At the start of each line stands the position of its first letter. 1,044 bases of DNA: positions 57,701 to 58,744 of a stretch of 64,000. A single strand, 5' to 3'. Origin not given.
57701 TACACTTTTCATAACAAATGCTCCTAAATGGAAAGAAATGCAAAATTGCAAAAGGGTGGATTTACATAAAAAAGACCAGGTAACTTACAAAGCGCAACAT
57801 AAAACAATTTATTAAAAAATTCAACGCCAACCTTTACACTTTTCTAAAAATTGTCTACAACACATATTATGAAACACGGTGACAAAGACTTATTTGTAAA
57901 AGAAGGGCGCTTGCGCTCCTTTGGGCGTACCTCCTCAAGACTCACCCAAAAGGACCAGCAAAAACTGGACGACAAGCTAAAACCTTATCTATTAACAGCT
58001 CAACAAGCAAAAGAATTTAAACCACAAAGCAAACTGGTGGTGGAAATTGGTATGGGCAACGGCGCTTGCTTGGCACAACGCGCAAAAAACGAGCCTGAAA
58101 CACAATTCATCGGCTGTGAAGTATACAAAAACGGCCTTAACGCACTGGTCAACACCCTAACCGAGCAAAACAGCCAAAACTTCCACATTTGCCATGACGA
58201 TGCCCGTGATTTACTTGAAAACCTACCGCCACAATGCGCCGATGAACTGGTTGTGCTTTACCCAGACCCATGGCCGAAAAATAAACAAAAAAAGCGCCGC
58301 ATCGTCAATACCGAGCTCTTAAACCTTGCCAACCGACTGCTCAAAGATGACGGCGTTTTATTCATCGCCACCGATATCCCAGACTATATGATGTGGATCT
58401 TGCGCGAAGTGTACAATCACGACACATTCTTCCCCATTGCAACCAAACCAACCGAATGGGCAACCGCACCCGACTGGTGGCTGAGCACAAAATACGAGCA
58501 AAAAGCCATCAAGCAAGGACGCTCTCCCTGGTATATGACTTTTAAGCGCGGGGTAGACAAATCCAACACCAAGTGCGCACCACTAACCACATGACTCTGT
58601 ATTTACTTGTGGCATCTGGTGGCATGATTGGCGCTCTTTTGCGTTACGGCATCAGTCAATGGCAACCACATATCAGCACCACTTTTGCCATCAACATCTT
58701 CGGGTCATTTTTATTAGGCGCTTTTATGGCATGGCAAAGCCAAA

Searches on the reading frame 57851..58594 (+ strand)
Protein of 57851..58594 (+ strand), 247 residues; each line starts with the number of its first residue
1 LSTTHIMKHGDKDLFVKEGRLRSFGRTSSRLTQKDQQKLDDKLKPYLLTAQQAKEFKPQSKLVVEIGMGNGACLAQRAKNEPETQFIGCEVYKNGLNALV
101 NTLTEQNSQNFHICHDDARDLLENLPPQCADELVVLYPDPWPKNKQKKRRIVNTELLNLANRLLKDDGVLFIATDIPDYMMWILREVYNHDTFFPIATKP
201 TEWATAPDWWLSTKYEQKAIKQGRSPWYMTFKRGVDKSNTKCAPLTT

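Call 48: search_protein_families(library=pfam, proteins=[window:57851-58594:+], max_evalue=0.001)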
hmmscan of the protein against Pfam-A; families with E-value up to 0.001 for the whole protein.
window:57851-58594:+ (247 aa): 2 families
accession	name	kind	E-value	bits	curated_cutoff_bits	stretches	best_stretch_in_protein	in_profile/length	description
PF02390.23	Methyltransf_4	-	3.7e-42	144.2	24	1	60-227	2-171/173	Putative methyltransferase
PF05175.20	MTS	-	3.6e-06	27.2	23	1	59-175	31-141/170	Methyltransferase small domain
